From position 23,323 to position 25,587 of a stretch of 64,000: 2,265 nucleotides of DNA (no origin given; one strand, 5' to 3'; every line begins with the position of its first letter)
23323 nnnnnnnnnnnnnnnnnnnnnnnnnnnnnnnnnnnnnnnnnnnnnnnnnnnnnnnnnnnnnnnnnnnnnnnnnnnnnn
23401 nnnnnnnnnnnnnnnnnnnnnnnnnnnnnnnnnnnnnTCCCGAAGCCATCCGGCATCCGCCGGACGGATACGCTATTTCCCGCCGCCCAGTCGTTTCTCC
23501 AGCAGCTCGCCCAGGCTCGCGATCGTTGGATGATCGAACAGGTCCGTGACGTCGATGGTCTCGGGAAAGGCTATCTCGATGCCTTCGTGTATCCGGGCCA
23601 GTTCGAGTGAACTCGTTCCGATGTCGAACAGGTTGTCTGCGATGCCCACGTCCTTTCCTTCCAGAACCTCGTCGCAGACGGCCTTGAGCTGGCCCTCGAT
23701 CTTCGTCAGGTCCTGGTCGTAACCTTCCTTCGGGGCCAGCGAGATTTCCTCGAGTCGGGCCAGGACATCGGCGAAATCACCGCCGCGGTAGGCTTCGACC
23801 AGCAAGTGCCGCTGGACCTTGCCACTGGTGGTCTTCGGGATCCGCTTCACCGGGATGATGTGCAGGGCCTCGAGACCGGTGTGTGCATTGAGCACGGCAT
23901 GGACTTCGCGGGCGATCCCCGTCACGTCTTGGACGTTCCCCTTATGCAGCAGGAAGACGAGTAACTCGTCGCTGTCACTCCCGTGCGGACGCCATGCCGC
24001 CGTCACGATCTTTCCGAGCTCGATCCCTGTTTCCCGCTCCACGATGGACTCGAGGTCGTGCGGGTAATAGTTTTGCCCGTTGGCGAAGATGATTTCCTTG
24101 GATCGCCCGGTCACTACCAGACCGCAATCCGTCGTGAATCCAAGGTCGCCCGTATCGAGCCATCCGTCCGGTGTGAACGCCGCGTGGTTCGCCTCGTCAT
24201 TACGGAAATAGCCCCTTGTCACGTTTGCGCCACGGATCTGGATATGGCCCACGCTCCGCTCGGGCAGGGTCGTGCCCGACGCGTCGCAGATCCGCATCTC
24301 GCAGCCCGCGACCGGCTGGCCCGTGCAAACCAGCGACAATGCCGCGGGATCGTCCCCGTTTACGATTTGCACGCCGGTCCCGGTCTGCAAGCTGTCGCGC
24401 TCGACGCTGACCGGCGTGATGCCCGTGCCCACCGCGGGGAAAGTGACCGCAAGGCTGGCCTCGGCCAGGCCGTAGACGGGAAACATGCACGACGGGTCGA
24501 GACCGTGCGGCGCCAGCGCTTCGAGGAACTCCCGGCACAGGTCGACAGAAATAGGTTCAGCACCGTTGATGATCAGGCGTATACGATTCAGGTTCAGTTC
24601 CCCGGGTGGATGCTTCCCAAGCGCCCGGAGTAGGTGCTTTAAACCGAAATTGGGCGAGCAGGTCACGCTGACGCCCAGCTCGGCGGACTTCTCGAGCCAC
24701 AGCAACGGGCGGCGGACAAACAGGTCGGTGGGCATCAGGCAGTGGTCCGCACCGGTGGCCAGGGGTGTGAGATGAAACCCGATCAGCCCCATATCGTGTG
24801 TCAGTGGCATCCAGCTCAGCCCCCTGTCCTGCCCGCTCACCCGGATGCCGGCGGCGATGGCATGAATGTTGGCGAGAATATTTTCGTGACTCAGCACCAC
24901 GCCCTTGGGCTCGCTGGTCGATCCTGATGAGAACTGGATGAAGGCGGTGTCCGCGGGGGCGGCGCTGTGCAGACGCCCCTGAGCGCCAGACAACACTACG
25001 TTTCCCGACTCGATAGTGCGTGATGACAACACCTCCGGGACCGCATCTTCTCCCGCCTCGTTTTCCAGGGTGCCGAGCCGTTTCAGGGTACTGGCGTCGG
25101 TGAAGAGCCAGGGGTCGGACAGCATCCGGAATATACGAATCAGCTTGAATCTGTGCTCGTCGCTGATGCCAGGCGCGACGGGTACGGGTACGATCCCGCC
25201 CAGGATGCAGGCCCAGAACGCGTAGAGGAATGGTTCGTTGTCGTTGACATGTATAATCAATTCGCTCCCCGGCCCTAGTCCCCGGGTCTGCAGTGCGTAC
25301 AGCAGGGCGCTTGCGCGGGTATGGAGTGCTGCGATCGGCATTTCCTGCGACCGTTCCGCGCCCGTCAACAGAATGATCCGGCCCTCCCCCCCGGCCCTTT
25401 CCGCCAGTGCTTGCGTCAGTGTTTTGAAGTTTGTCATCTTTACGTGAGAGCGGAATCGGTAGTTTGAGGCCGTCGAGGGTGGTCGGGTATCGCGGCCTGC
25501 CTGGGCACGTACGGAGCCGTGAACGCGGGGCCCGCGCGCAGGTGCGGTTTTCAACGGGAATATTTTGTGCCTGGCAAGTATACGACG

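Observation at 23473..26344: Divergently arranged FAAL-ACP didomain protein and DUF374 acyltransferase: candidate dedicated lipid-acylation module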

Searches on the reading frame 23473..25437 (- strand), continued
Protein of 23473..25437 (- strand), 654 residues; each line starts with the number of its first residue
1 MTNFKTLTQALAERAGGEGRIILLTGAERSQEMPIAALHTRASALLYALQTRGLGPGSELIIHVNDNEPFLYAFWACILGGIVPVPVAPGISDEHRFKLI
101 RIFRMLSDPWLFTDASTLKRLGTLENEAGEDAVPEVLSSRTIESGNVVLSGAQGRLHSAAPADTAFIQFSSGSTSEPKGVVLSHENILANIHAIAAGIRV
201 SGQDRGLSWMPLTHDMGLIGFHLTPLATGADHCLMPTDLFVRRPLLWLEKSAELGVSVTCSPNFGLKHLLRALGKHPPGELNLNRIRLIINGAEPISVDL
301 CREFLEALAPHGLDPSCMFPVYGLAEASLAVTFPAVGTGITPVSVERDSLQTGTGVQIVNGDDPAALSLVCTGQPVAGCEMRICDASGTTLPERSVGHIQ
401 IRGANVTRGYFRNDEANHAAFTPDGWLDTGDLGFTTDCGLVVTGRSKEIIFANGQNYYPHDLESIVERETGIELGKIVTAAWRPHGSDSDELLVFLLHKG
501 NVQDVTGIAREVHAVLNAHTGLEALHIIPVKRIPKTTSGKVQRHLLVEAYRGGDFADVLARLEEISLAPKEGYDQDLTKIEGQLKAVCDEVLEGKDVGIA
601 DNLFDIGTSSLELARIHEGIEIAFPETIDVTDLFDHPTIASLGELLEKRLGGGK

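Call 79: fold_search(model_id=the predicted structure, library=pdb)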
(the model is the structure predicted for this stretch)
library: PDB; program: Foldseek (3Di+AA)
matches with E <= 10: 1793; with E <= 0.001: 645
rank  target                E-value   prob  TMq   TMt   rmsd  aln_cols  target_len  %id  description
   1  4r0m_A                3.8e-54  1.00  0.66  0.67  10.5       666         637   28  Structure of McyG A-PCP complexed with phenylalanyl-adenylate (released 2015-04-15)
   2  6ulw_D                2.6e-50  1.00  0.68  0.39   6.8       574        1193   30  Adenylation, ketoreductase, and pseudo Asub multidomain structure of a keto acid-selecting NRPS module (released 2020-02-19)
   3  6ulw_C                4.6e-50  1.00  0.67  0.38  11.7       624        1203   29  Adenylation, ketoreductase, and pseudo Asub multidomain structure of a keto acid-selecting NRPS module (released 2020-02-19)
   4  6ulw_A                6.8e-50  1.00  0.68  0.39   6.8       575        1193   31  Adenylation, ketoreductase, and pseudo Asub multidomain structure of a keto acid-selecting NRPS module (released 2020-02-19)
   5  6ulx                  2.5e-49  1.00  0.65  0.76  10.0       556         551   29  Adenylation domain of a keto acid-selecting NRPS module bound to keto acyl adenylate space group P43212 (released 2020-02-19)
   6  6uly_B                8.1e-49  1.00  0.64  0.79   8.8       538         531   30  Adenylation domain of a keto acid-selecting NRPS module bound to keto acyl adenylate space group P212121 (released 2020-02-19)
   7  6ulw_B                3.0e-48  1.00  0.68  0.38   6.9       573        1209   31  Adenylation, ketoreductase, and pseudo Asub multidomain structure of a keto acid-selecting NRPS module (released 2020-02-19)
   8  6uly_A                1.3e-47  1.00  0.65  0.77   8.8       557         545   29  Adenylation domain of a keto acid-selecting NRPS module bound to keto acyl adenylate space group P212121 (released 2020-02-19)
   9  4r0m_B                1.4e-46  1.00  0.64  0.75   7.1       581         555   27  Structure of McyG A-PCP complexed with phenylalanyl-adenylate (released 2015-04-15)
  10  3pbk_A                3.2e-45  1.00  0.66  0.76   6.7       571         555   29  Structural and Functional Studies of Fatty Acyl-Adenylate Ligases from E. coli and L. pneumophila (released 2010-12-22)
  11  3kxw                  8.7e-45  1.00  0.66  0.75   6.9       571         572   27  The crystal structure of fatty acid AMP ligase from Legionella pneumophila (released 2010-03-16)
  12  3pbk_B                1.9e-44  1.00  0.65  0.77   6.8       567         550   28  Structural and Functional Studies of Fatty Acyl-Adenylate Ligases from E. coli and L. pneumophila (released 2010-12-22)
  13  7r7e_A                1.6e-43  1.00  0.65  0.74   6.9       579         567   26  Synechococcus Olefin Synthase FAAL domain in complex with AMP and pyrophosphate (released 2022-07-06)
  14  7r7f_A                4.2e-43  1.00  0.65  0.74   6.9       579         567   26  Synechococcus Olefin Synthase FAAL domain R336A in complex with stearoyl adenylate and pyrophosphate (released 2022-07-06)
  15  3lnv                  1.1e-42  1.00  0.65  0.75   6.9       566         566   26  The crystal structure of fatty acyl-adenylate ligase from L. pneumophila in complex with acyl adenylate and pyrophosphat (released 2010-04-07)
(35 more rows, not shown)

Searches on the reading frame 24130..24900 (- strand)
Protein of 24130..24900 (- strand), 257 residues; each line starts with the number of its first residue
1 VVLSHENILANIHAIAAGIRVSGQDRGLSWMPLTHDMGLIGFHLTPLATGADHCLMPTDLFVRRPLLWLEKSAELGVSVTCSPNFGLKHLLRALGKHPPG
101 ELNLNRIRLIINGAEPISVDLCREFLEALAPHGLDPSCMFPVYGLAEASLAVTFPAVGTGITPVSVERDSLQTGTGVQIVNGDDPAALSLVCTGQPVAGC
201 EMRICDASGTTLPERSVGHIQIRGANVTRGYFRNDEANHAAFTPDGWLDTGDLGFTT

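Call 30: search_solved_structures(query=window:24130-24900:-, max_evalue=0.00001, show_alignments=5)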
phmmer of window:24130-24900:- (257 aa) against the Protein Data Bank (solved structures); distinct sequences matched with E-value up to 0.00001: 54.
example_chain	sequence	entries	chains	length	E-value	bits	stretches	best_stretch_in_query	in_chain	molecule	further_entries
3pbk_A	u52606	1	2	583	2.3e-42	148.3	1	2-255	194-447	Fatty Acyl-Adenylate Ligase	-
6ulx_A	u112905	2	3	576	2.4e-42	148.2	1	4-255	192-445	Amino acid adenylation domain-containing protein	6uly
6ulw_A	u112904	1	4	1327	1.2e-41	146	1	4-255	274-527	Amino acid adenylation domain-containing protein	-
5d6n_A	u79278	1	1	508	4.4e-37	131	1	3-242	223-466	Acyl-CoA synthase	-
5d6j_A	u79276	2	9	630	7.1e-37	130.3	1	3-242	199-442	Acyl-CoA synthase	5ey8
5icr_A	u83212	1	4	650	7.7e-37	130.2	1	3-242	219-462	Acyl-CoA synthase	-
4r0m_B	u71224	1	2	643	9.8e-35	123.3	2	2-156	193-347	McyG protein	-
5hm3_A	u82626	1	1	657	9.6e-34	120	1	3-240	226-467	Long-chain-fatty-acid--AMP ligase FadD32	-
5ey9_A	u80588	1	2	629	1.2e-31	113.2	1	3-241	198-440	Long-chain-fatty-acid--AMP ligase FadD32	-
3kxw_A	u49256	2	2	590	3.4e-31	111.7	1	2-255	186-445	Saframycin Mx1 synthetase B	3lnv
7r7f_A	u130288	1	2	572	7.4e-31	110.6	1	2-255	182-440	Polyketide synthase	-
7r7e_A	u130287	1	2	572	1.2e-30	109.9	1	2-255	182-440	Polyketide synthase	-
7r7g_A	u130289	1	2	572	3.7e-30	108.3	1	2-255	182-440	Polyketide synthase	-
7wua_A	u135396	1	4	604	1e-23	87.1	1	2-238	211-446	Acyl-CoA synthase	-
3e53_A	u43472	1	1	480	3.9e-21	78.7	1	2-257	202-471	FATTY-ACID-CoA LIGASE FADD28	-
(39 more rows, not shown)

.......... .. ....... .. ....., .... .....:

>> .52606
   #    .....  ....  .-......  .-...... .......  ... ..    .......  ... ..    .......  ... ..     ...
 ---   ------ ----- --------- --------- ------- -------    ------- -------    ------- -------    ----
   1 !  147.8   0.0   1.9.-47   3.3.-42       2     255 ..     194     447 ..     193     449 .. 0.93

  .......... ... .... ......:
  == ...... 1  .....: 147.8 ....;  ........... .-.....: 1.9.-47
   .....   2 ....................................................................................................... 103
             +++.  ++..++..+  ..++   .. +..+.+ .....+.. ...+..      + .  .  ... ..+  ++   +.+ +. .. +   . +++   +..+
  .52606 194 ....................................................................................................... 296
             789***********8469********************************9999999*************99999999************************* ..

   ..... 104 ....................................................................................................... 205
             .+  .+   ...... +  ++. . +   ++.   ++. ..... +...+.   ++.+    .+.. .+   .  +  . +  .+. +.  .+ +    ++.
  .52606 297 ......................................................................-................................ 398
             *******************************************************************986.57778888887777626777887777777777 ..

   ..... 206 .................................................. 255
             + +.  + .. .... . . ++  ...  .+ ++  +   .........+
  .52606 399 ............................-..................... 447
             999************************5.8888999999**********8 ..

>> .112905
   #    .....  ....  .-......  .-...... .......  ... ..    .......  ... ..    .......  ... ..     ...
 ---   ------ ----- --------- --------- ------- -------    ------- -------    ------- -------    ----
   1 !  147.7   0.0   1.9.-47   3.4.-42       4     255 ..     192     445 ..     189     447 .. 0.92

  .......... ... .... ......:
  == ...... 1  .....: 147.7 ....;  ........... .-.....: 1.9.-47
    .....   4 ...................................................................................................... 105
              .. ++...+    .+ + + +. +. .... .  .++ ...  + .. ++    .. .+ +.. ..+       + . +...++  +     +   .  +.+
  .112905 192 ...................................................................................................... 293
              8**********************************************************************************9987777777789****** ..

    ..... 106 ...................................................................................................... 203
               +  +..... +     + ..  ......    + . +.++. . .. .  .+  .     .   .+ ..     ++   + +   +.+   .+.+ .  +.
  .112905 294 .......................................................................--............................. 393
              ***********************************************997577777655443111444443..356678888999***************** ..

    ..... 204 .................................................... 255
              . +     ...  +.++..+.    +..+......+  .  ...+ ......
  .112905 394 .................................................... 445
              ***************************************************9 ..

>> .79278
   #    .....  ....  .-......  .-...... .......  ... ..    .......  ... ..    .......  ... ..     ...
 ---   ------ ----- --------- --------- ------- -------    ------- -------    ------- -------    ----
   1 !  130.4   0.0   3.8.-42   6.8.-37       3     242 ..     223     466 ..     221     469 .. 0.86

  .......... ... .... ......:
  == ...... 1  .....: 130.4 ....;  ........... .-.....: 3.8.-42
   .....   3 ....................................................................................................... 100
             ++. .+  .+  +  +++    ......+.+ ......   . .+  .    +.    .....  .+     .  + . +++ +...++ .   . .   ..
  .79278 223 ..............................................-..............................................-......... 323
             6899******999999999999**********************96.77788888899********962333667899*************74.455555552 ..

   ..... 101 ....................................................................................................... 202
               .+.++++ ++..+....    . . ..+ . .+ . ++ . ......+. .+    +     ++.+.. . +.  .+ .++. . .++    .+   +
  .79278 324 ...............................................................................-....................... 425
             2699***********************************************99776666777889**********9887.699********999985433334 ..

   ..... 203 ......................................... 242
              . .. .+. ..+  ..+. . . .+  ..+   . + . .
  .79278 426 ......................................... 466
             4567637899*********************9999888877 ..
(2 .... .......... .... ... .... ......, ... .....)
